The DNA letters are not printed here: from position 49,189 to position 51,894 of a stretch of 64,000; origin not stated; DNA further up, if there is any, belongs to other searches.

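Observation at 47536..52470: Accessory island between the acyl-CoA synthetase and fumarase genes: low-GC Orc/Cdc6-like ATPase, nuclease-core remnant and NACHT/STAND NTPase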

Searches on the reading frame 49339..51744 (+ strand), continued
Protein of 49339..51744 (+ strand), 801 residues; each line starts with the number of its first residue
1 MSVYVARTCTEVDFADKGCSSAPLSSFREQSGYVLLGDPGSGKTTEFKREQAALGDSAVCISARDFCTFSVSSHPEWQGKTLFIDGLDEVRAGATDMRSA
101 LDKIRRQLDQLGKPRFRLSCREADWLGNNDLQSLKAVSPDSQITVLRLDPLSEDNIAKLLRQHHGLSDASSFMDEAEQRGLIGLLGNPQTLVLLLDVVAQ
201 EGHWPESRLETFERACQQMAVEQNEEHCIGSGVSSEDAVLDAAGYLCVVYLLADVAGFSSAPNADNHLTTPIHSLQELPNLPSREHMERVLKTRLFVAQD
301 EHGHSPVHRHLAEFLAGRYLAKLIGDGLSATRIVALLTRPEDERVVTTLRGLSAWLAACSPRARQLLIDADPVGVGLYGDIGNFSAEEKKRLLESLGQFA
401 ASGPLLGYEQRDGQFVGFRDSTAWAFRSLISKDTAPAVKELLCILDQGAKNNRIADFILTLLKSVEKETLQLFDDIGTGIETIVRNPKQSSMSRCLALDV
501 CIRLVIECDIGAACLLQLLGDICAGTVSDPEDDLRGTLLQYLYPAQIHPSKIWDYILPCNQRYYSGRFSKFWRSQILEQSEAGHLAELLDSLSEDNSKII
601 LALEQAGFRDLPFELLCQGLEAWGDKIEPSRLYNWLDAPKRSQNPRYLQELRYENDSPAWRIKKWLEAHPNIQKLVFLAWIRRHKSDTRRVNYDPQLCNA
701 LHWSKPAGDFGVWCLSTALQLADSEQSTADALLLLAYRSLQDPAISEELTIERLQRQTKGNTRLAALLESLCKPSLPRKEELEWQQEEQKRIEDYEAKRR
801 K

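Call 42: find_related_loci(query=A1, collection=genome_contigs, flank=6000)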
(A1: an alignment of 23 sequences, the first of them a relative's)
Query A1 (1381 aa) in genome_contigs; peptide patterns used: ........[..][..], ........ (x = any residue, [..] = any of these).
524 stretches matched a pattern; 472 encode a relative of the query (tblastn E <= 1e-3); the best 80 are kept; 80 distinct loci.
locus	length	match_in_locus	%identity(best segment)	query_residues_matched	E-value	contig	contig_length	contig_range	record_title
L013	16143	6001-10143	100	1-1381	0e+0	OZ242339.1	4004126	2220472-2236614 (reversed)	MAG: Acidimicrobiales bacterium isolate d2f1fe46-59da-42e5-8b0a-fdf35f8109fa genome assembly, chromosome: 1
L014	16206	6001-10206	73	1-1380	0e+0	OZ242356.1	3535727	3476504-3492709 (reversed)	MAG: Acidimicrobiales bacterium isolate 1ff3c0e0-a0fb-4382-b91d-522820076fd5 genome assembly, chromosome: 1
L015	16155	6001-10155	71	1-1380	0e+0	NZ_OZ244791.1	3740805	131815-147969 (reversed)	MAG: Candidatus Poriferisocius sp. isolate cde17ac8-0948-4364-bd42-6cfd40f4f062 chromosome 1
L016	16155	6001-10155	71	1-1380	0e+0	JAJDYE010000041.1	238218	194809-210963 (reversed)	MAG: Acidimicrobiia bacterium isolate jk18x27bins.72 k141_130160, whole genome shotgun sequence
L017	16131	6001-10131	73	1-1380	0e+0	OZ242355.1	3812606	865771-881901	MAG: Acidimicrobiales bacterium isolate 104998a1-4135-4d78-96d2-be0913496795 genome assembly, chromosome: 1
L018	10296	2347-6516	67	1-1380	0e+0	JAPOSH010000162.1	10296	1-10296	MAG: bacterium isolate CAR2_bin_19 NODE_2122_length_10296_cov_6.39781, whole genome shotgun sequence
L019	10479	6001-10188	67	1-1380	0e+0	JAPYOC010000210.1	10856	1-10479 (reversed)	MAG: Candidatus Poriferisocius aerobius isolate m_cahh6 Seq210, whole genome shotgun sequence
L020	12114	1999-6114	60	1-1379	0e+0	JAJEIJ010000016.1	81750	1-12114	MAG: Acidimicrobiia bacterium isolate p16x65bins.37 k141_213675, whole genome shotgun sequence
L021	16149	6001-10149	60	1-1380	0e+0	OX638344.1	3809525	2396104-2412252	MAG: uncultured Acidimicrobiales bacterium isolate f043cee6-6750-45b5-b834-f9289512c0be genome assembly, chromosome: 1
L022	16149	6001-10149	60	1-1380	0e+0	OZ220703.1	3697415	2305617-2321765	MAG: Acidimicrobiales bacterium isolate 8adfe4d6-2910-4d5b-99a4-34b3ebb1dbab genome assembly, chromosome: 1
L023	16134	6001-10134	49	1-1379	0e+0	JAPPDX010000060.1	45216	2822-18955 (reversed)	MAG: bacterium isolate IRC4_bin_37 NODE_749_length_45216_cov_12.8781, whole genome shotgun sequence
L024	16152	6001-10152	49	1-1379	0e+0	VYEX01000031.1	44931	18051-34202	MAG: Acidimicrobiia bacterium isolate SB0677_bin_11 NODE_282_length_44931_cov_37.834589, whole genome shotgun sequence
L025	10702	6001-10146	49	1-1381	0e+0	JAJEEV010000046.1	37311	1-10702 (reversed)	MAG: Acidimicrobiia bacterium isolate p16x34bins.51 k141_804760, whole genome shotgun sequence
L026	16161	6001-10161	50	1-1379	0e+0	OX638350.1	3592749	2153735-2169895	MAG: uncultured Acidimicrobiales bacterium isolate f23ad4c5-4acf-44dc-8341-13aaafada964 genome assembly, chromosome: 1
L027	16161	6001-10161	49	1-1380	0e+0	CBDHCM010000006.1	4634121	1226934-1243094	MAG: Candidatus Aldehydirespirator sp. isolate 36171f10-6b1c-407a-8267-17b84cd7c53a genome assembly, contig: chromosome_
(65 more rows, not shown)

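Call 44: search_dna_similar(query=P0007, collection=plasmids, mode=protein, max_rows=20, max_evalue=1e-10)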
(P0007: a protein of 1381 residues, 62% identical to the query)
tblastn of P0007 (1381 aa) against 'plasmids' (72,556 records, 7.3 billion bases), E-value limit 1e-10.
Records with a match: 24; places in all: 25; records where one place covers at least 80% of the query: 1.
Best place of each record, by identity: <60% 24.
By first word of the organism name: Rhizobium 5; Agrobacterium 5; Vibrio 2; Bradyrhizobium 2; Pantoea 2; Burkholderia 2; Paracoccus 1; Ralstonia 1; Sphingomonas 1; Dolichospermum 1; and 2 more.
By predicted mobility (MOB-suite, as given by PLSDB): conjugative 13; non-mobilizable 9; mobilizable 2.
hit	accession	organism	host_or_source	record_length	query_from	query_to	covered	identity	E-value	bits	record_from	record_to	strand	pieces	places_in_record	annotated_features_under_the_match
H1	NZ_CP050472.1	Vibrio campbellii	single cell,seawater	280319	13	1379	88%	26.2%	2e-41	347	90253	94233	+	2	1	hypothetical protein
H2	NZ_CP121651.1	Bradyrhizobium sp. CB82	Stylosanthes guianensis,cell culture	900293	3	1377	74%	30.9%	2e-50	382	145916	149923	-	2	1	hypothetical protein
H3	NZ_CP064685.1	Bradyrhizobium sp. CW1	Acmispon strigosus,cell culture,bulk ...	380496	23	1377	70%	31.5%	4e-52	386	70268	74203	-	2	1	hypothetical protein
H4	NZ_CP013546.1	Rhizobium phaseoli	Phaseolus vulgaris,Whole ...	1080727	24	1379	69%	28.7%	4e-32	276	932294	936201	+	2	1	record has no annotation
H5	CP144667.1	Agrobacterium tumefaciens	Sedum,cell culture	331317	24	1379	69%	28.5%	9e-33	290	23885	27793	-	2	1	hypothetical protein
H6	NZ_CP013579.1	Rhizobium phaseoli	Phaseolus vulgaris,Whole ...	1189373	24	1379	69%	28.5%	1e-32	278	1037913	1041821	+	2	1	record has no annotation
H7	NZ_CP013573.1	Rhizobium phaseoli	Phaseolus vulgaris,Whole ...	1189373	24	1379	69%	28.5%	1e-32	278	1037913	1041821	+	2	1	record has no annotation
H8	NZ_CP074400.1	Agrobacterium salinitolerans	Cotton,tiaaue sample,root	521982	34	1376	74%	26.7%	4e-19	198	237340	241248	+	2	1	hypothetical protein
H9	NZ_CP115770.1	Paracoccus sediminicola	cell culture,sediment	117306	34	1379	71%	27.4%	2e-32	269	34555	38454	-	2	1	hypothetical protein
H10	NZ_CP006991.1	Rhizobium etli bv. mimosae str. IE4771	Phaseolus vulgaris,whole organism,nodule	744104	24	1380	59%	30.8%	1e-35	270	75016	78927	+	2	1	hypothetical protein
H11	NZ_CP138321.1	Agrobacterium fabrum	Blueberry,Crown gall tissues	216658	24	1379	58%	30.6%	7e-34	294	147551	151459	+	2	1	hypothetical protein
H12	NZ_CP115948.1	Ralstonia solanacearum MolK2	Musa sp.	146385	27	1379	51%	32.0%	2e-32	276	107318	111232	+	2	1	hypothetical protein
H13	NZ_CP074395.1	Agrobacterium salinitolerans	Cotton,tiaaue sample,root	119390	24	1380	47%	33.4%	2e-31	273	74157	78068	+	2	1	hypothetical protein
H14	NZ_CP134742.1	Pantoea agglomerans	cell culture,Water from creek adjacent ...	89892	34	1377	45%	35.0%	2e-38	329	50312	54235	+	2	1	hypothetical protein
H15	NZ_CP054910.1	Pantoea ananatis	-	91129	21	1378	46%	33.9%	2e-38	323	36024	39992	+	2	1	hypothetical protein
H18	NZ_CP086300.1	Burkholderia ambifaria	cell culture,agricultural soil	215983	34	1378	49%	29.0%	6e-24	229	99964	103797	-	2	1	hypothetical protein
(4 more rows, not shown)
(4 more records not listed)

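Call 45: get_annotated_region(hit=H14, flank=4000)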
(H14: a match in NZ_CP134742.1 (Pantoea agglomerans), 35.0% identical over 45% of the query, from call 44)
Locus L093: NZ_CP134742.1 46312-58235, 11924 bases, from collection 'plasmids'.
description: Pantoea agglomerans strain FC61912-B plasmid pFC61912-B_E, complete sequence
organism: Pantoea agglomerans (NCBI taxid 549)
taxonomy: Bacteria; Pseudomonadota; Gammaproteobacteria; Enterobacterales; Erwiniaceae; Pantoea; Pantoea agglomerans
host: -; source: cell culture,Water from creek adjacent to crop field; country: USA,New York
typing (MOB-suite, as given by PLSDB): non-mobilizable; replicon rep_cluster_2315; mating-pair formation MPF_G
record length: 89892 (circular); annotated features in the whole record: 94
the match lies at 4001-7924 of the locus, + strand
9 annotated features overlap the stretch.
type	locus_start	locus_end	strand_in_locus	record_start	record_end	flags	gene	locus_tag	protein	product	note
CDS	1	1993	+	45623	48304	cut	ppl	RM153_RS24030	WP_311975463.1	anti-phage protein Ppl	GO:0051607 - defense response to virus [Evidence IEA]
CDS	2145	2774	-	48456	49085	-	-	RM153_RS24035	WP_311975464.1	hypothetical protein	-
CDS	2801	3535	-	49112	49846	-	-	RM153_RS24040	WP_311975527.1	tyrosine-type recombinase/integrase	GO:0015074 - DNA integration [Evidence IEA]; GO:0006310 - DNA recombination [Evidence IEA]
CDS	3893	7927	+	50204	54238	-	-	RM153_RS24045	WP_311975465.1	hypothetical protein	-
CDS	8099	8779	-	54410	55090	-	-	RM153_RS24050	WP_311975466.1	hypothetical protein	-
CDS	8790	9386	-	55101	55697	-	-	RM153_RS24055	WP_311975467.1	hypothetical protein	-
CDS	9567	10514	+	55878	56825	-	-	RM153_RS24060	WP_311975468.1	Abi family protein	-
CDS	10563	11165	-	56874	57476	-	-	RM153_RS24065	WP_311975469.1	hypothetical protein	-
CDS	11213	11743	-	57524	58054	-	-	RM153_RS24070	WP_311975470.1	hypothetical protein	-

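Call 46: get_annotated_region(hit=H1, flank=4000)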
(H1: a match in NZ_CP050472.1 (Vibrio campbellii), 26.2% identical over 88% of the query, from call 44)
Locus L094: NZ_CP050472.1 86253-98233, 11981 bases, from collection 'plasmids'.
description: Vibrio campbellii strain LJC013 plasmid unnamed1, complete sequence
organism: Vibrio campbellii (NCBI taxid 680)
taxonomy: Bacteria; Pseudomonadota; Gammaproteobacteria; Vibrionales; Vibrionaceae; Vibrio; Vibrio campbellii
host: -; source: single cell,seawater; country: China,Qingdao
typing (MOB-suite, as given by PLSDB): non-mobilizable; replicon rep_cluster_273
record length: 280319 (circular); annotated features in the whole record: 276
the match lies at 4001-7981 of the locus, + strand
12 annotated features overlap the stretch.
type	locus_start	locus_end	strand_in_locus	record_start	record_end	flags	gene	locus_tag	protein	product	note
CDS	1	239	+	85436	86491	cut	-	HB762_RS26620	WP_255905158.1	hypothetical protein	-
CDS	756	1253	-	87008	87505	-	-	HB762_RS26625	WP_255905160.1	DUF3592 domain-containing protein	-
CDS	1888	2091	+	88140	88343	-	-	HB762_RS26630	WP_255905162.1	hypothetical protein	-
CDS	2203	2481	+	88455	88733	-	-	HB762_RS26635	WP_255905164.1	hypothetical protein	-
CDS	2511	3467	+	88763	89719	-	-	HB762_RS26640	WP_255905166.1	hypothetical protein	-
CDS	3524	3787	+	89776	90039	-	-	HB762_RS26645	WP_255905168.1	hypothetical protein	-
CDS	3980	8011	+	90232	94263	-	-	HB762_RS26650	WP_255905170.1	hypothetical protein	-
CDS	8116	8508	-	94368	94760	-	-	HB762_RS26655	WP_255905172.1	ProQ/FINO family protein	-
CDS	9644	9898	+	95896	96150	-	-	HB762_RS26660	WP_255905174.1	hypothetical protein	-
CDS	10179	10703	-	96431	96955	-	-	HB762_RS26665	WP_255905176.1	hypothetical protein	-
CDS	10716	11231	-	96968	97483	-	-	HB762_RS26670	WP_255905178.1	hypothetical protein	-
CDS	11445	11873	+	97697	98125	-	-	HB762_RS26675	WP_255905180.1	hypothetical protein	-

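Call 47: get_annotated_region(hit=H12, flank=4000)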
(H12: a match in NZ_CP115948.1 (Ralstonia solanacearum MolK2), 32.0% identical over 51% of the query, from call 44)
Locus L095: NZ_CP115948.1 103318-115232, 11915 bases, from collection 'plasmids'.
description: Ralstonia solanacearum MolK2 plasmid pm01, complete sequence
organism: Ralstonia solanacearum MolK2 (NCBI taxid 564065)
taxonomy: Bacteria; Pseudomonadota; Betaproteobacteria; Burkholderiales; Burkholderiaceae; Ralstonia; Ralstonia solanacearum; Ralstonia solanacearum MolK2
host: -; source: Musa sp.; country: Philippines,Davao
typing (MOB-suite, as given by PLSDB): non-mobilizable; replicon rep_cluster_371; mating-pair formation MPF_F
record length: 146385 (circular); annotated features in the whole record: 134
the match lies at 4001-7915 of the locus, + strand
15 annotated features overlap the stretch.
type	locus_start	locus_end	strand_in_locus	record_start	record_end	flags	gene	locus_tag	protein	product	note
CDS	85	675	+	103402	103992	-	-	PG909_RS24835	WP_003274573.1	hypothetical protein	-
CDS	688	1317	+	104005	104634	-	-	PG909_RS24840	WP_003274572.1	hypothetical protein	-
CDS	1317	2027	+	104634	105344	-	-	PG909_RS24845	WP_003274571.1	RES family NAD+ phosphorylase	-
CDS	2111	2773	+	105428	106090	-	-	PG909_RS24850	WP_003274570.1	competence protein CoiA family protein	-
CDS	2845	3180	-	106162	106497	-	-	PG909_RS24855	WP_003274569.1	hypothetical protein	-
CDS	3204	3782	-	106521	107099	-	-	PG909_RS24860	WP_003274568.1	hypothetical protein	-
CDS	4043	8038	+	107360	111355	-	-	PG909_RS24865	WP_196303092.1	hypothetical protein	-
CDS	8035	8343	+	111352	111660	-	-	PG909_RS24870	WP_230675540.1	hypothetical protein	-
CDS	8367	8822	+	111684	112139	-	-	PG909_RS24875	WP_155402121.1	hypothetical protein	-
CDS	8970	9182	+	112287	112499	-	-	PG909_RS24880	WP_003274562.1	hypothetical protein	-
CDS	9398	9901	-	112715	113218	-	-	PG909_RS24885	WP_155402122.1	hypothetical protein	-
CDS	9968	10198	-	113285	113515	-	-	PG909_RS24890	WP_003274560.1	hypothetical protein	-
CDS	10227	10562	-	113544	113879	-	-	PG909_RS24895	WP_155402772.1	hypothetical protein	-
CDS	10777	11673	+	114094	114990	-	-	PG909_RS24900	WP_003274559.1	hypothetical protein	-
CDS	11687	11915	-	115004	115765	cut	-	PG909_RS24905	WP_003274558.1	hypothetical protein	-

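Call 48: search_protein_families(library=ncbifam, proteins=[L093:3893-7927:+, L094:3980-8011:+, L095:4043-8038:+], max_evalue=0.00001)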
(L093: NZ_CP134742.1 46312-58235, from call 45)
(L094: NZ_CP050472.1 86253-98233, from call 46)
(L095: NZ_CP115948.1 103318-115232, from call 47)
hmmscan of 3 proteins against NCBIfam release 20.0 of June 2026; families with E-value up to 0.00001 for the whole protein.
L093:3893-7927:+ (1344 aa): 2 families
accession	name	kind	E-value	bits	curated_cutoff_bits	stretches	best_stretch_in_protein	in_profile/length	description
NF058535.1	antiphage_EruA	equivalog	1.3e-232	775.6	1000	1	24-1344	15-1318/1318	NACHT domain-containing antiphage protein EruA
NF058534.1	antiphage_HyoA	equivalog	3.3e-24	84.6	1200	1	136-647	197-722/1430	NACHT domain-containing antiphage protein HyoA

L094:3980-8011:+ (1343 aa): 2 families
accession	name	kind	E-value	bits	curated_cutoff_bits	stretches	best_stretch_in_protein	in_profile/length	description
NF058535.1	antiphage_EruA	equivalog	5e-233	777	1000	1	21-1332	19-1318/1318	NACHT domain-containing antiphage protein EruA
NF058534.1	antiphage_HyoA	equivalog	9.6e-38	129.5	1200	1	135-1288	201-1380/1430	NACHT domain-containing antiphage protein HyoA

L095:4043-8038:+ (1331 aa): 2 families
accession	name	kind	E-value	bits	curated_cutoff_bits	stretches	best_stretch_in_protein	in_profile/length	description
NF058535.1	antiphage_EruA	equivalog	1.9e-237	791.6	1000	1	1-1289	35-1318/1318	NACHT domain-containing antiphage protein EruA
NF058534.1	antiphage_HyoA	equivalog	1.4e-14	52.7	1200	1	90-451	195-546/1430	NACHT domain-containing antiphage protein HyoA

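Call 90: get_annotated_region(hit=H2, flank=3000)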
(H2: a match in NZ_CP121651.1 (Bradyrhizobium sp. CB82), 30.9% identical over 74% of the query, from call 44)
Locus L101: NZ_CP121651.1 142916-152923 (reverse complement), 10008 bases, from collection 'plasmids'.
description: Bradyrhizobium sp. CB82 plasmid pCB82_1, complete sequence
organism: Bradyrhizobium sp. CB82 (NCBI taxid 3039159)
taxonomy: Bacteria; Pseudomonadota; Alphaproteobacteria; Hyphomicrobiales; Nitrobacteraceae; Bradyrhizobium; Bradyrhizobium sp. CB82
host: -; source: Stylosanthes guianensis,cell culture; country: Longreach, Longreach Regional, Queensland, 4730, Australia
typing (MOB-suite, as given by PLSDB): conjugative; replicon rep_cluster_506; relaxase MOBP; mating-pair formation MPF_T
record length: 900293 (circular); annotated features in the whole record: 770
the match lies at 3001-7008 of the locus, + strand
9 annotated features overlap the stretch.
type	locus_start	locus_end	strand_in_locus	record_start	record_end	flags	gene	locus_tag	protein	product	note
CDS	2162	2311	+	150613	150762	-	-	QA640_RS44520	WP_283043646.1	hypothetical protein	-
CDS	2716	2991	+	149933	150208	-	-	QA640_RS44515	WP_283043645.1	DUF6680 family protein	-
CDS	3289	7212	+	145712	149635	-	-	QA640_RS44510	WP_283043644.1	hypothetical protein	-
CDS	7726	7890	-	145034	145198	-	-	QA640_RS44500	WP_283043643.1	hypothetical protein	-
CDS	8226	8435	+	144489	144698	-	-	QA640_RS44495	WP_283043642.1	hypothetical protein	-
CDS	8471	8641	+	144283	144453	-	-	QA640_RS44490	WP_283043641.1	hypothetical protein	-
CDS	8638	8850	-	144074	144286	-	-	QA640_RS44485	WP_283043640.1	hypothetical protein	-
CDS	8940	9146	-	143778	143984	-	-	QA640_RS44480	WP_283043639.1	hypothetical protein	-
CDS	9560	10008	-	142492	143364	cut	-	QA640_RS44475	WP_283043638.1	ABC transporter substrate-binding protein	-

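Call 91: get_annotated_region(hit=H5, flank=3000)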
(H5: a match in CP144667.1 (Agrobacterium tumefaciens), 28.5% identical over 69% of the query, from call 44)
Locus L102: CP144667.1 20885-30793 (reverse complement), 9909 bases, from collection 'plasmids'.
description: Agrobacterium tumefaciens strain LMG 305 plasmid pAtLMG305, complete sequence
organism: Agrobacterium tumefaciens (NCBI taxid 358)
taxonomy: Bacteria; Pseudomonadota; Alphaproteobacteria; Hyphomicrobiales; Rhizobiaceae; Agrobacterium; Agrobacterium tumefaciens
host: -; source: Sedum,cell culture; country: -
typing (MOB-suite, as given by PLSDB): non-mobilizable; mating-pair formation MPF_T
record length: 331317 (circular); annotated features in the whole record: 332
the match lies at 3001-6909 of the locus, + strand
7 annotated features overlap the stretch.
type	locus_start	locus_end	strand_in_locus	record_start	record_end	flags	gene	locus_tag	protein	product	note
CDS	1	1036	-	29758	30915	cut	-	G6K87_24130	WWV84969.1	Swt1 family HEPN domain-containing protein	-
CDS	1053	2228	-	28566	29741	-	-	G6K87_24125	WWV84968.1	hypothetical protein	-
CDS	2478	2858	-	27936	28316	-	-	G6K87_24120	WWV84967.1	DUF2513 domain-containing protein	-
CDS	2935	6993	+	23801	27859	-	-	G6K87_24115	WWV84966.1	hypothetical protein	-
CDS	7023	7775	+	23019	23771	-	-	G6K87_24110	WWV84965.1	hypothetical protein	-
CDS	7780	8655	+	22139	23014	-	-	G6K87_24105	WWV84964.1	Shedu anti-phage system protein SduA domain-containing protein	-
CDS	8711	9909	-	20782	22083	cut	-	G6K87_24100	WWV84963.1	HEPN/Toprim-associated domain-containing protein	-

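Call 92: get_annotated_region(hit=H9, flank=3000)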
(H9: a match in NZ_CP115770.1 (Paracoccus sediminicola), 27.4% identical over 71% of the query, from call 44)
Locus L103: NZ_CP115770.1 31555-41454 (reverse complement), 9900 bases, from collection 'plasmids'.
description: Paracoccus sediminicola strain SCSIO 76264 plasmid p2, complete sequence
organism: Paracoccus sediminicola (NCBI taxid 3017783)
taxonomy: Bacteria; Pseudomonadota; Alphaproteobacteria; Rhodobacterales; Paracoccaceae; Paracoccus; Paracoccus sediminicola
host: -; source: cell culture,sediment; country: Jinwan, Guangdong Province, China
typing (MOB-suite, as given by PLSDB): conjugative; replicon rep_cluster_558; relaxase MOBP; mating-pair formation MPF_T
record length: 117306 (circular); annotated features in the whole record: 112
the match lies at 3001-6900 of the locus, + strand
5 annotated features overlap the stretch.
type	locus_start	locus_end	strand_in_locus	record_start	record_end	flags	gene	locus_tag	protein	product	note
CDS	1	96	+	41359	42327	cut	-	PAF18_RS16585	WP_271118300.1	xanthine dehydrogenase family protein subunit M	-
CDS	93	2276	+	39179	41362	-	-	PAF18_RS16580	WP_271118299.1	xanthine dehydrogenase family protein molybdopterin-binding subunit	-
CDS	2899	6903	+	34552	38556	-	-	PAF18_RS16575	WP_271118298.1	hypothetical protein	-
CDS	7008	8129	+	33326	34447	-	-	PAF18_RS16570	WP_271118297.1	DUF4143 domain-containing protein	-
CDS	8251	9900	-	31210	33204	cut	-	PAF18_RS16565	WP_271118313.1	type IV secretory system conjugative DNA transfer family protein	-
